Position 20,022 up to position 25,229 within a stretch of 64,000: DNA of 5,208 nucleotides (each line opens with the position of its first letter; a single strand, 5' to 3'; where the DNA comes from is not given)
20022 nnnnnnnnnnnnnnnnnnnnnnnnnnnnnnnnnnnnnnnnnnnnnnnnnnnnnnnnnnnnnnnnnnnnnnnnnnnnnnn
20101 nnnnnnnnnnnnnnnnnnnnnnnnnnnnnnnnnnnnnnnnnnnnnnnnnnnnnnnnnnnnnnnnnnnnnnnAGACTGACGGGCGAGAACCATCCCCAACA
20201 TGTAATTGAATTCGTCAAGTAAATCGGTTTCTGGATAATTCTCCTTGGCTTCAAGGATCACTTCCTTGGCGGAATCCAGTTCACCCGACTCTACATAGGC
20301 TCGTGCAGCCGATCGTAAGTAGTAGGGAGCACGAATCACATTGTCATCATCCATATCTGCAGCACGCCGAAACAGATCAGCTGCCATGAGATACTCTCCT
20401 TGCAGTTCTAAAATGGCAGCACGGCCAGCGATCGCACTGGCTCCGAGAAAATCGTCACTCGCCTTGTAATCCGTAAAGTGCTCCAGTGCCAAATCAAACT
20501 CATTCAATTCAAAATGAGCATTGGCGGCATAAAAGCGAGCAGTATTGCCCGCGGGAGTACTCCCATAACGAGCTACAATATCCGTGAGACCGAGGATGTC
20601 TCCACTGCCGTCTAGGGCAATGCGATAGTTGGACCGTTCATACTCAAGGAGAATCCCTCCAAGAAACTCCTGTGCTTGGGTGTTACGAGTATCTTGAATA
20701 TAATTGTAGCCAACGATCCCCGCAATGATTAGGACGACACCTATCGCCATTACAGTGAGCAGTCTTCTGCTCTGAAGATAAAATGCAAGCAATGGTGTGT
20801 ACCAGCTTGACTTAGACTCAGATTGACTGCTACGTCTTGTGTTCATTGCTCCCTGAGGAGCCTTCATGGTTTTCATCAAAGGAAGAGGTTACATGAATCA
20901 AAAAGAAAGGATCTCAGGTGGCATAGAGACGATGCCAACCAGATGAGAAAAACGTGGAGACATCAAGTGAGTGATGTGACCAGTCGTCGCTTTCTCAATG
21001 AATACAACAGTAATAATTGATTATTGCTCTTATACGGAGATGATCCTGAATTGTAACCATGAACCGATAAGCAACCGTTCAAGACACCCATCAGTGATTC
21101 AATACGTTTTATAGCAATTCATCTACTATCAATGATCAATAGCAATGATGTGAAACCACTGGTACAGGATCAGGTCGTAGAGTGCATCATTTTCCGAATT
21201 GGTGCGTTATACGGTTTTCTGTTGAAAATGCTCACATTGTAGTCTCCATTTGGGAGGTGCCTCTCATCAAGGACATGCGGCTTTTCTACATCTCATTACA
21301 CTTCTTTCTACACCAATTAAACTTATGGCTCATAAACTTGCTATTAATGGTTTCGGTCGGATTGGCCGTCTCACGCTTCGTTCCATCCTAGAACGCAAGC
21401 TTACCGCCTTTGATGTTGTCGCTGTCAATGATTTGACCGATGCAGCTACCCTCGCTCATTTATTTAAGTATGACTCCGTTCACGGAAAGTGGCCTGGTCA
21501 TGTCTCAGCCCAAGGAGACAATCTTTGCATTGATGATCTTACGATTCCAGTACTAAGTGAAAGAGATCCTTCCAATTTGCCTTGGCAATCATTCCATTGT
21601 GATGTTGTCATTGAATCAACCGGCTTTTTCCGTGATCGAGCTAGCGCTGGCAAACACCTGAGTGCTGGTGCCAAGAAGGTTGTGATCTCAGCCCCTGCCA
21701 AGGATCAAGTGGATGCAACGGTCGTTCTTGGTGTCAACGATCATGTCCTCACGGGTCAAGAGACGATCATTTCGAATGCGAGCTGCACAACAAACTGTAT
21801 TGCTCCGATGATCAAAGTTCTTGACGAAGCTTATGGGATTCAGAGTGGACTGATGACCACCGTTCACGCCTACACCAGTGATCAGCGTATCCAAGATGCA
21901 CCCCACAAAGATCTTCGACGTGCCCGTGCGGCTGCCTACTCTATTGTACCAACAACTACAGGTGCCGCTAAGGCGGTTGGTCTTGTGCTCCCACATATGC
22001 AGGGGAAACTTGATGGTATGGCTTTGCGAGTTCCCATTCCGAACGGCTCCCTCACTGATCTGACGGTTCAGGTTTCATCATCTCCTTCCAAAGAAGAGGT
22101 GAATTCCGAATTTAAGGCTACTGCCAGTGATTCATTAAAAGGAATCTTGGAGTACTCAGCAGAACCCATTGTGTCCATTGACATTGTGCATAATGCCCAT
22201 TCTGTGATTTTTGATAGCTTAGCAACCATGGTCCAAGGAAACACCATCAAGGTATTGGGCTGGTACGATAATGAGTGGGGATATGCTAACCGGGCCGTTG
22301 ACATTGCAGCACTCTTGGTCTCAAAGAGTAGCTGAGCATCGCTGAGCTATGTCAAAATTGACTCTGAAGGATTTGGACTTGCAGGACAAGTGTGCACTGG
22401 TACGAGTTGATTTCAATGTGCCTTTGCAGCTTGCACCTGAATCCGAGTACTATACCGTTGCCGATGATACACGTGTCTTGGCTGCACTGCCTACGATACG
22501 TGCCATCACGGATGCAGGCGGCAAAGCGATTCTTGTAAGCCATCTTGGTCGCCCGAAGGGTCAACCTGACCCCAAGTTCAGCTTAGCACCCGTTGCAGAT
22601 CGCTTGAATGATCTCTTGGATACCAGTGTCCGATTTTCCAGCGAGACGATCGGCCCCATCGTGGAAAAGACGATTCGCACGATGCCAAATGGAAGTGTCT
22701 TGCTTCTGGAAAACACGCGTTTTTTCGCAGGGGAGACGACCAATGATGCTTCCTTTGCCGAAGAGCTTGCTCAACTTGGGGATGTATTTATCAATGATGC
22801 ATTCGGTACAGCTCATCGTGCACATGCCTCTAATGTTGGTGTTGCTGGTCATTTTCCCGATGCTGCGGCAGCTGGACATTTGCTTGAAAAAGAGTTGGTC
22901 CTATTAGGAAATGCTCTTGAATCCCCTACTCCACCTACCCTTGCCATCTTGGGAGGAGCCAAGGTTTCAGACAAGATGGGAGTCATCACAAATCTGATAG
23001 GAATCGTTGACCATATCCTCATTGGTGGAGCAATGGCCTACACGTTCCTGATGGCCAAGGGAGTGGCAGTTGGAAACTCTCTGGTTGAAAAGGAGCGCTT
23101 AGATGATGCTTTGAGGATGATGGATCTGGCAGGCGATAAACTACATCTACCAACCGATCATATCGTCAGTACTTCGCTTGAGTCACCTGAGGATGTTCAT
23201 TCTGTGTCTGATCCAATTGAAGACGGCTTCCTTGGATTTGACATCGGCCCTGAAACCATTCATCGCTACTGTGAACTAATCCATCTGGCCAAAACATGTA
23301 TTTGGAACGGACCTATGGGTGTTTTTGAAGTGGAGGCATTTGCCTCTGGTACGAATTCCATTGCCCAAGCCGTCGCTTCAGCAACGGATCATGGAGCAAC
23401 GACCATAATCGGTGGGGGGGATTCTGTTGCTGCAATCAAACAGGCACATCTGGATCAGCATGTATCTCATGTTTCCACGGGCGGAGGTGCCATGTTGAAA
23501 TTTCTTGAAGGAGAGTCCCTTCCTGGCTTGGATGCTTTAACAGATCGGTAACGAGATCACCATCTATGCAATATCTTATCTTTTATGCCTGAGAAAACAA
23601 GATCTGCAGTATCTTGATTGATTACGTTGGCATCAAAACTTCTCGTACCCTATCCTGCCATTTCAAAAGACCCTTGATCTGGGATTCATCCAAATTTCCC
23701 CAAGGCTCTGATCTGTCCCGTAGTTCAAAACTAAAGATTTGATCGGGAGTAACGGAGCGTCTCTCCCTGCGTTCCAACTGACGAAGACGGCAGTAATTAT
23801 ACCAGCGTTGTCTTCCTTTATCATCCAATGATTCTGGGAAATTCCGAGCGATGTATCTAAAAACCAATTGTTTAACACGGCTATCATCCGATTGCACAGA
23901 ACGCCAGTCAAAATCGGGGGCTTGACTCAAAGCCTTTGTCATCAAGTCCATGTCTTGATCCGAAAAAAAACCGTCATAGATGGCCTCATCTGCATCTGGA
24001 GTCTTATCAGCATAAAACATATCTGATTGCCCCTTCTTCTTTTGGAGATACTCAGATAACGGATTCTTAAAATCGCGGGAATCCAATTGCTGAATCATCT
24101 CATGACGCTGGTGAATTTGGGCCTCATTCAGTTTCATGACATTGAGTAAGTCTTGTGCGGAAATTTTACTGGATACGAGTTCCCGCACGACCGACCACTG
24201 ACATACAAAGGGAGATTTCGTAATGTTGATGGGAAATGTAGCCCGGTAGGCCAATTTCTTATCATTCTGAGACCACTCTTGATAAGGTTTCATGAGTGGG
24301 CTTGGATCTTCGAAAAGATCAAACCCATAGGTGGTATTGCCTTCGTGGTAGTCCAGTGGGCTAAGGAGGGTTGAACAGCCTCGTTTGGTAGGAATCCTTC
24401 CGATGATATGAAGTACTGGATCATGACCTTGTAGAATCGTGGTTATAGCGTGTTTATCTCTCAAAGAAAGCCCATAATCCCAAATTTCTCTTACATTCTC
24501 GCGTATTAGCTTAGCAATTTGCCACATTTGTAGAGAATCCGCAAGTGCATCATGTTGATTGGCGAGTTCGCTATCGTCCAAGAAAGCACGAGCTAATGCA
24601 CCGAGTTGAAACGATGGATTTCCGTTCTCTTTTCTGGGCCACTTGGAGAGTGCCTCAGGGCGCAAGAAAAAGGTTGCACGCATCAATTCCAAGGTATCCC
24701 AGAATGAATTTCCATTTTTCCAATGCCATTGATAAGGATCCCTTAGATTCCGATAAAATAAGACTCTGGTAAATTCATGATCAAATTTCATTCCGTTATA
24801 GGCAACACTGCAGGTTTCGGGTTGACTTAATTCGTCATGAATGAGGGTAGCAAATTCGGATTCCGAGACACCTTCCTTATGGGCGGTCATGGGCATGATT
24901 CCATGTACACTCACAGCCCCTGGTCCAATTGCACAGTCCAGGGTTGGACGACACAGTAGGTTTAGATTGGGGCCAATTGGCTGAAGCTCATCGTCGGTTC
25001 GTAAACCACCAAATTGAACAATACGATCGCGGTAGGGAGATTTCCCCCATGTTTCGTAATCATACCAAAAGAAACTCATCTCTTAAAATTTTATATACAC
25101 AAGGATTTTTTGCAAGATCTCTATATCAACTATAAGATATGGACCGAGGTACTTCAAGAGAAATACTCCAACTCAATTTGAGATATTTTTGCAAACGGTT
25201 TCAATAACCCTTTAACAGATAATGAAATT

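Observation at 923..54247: Selective decay: nearly every accessory gene is a pseudogene while ~30 core genes are intact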

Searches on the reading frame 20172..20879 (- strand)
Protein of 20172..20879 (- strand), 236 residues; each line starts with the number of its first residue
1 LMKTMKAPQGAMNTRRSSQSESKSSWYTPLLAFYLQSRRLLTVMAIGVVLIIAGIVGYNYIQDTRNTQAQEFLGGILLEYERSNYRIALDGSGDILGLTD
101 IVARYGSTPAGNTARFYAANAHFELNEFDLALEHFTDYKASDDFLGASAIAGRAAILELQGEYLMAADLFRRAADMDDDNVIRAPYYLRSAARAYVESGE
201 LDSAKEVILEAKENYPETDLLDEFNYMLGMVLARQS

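Call 15: search_protein_families(library=pfam, proteins=[window:20172-20879:-], max_evalue=0.0001)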
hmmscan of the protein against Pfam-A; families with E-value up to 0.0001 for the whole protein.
window:20172-20879:- (236 aa): 3 families
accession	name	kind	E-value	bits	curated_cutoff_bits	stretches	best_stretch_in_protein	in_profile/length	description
PF07719.23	TPR_2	-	6e-07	29.5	27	0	151-180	5-34/34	Tetratricopeptide repeat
PF09976.15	TPR_21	-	5.5e-06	26.7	25.5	0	35-142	5-106/193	Tetratricopeptide repeat-like domain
PF13428.12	TPR_14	-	1.4e-05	25.7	23.5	0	189-219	5-35/44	Tetratricopeptide repeat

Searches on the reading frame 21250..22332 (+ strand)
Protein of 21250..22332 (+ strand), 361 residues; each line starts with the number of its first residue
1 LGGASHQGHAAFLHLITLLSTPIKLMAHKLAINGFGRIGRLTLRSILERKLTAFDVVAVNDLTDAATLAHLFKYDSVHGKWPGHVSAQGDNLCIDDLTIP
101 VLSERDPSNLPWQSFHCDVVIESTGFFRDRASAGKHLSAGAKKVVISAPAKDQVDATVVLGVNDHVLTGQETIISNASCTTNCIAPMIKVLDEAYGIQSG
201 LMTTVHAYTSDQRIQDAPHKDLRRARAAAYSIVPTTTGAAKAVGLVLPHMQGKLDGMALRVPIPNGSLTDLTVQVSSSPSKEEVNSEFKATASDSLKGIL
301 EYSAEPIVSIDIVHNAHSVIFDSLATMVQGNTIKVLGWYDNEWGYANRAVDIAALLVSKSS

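Call 15: search_protein_families(library=pfam, proteins=[window:21250-22332:+], max_evalue=0.0001)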
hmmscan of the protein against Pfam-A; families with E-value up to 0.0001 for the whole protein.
window:21250-22332:+ (361 aa): 2 families
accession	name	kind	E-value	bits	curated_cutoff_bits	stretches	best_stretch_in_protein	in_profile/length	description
PF02800.25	Gp_dh_C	-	6.1e-63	211.5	24.4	1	184-339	1-158/158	Glyceraldehyde 3-phosphate dehydrogenase, C-terminal domain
PF00044.30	Gp_dh_N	-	5e-37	126.7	31.7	1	29-129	2-100/101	Glyceraldehyde 3-phosphate dehydrogenase, NAD binding domain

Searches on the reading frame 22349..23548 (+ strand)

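Call 15: search_protein_families(library=pfam, proteins=[window:22349-23548:+], max_evalue=0.0001)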
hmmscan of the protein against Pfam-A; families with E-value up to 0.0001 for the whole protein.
window:22349-23548:+ (400 aa): 1 family
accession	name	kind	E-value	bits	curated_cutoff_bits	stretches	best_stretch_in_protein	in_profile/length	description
PF00162.24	PGK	-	3.9e-142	474.2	27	1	6-389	1-379/379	Phosphoglycerate kinase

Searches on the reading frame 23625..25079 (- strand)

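Call 15: search_protein_families(library=pfam, proteins=[window:23625-25079:-], max_evalue=0.0001)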
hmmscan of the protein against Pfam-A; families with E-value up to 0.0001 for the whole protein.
window:23625-25079:- (485 aa): 2 families
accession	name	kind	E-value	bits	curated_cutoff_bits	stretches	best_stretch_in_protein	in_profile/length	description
PF08411.15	Exonuc_X-T_C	-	3.5e-30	105.5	27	1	207-444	1-235/269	Exonuclease C-terminal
PF00929.31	RNase_T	-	7.1e-18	66.1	24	1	5-183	2-158/164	Exonuclease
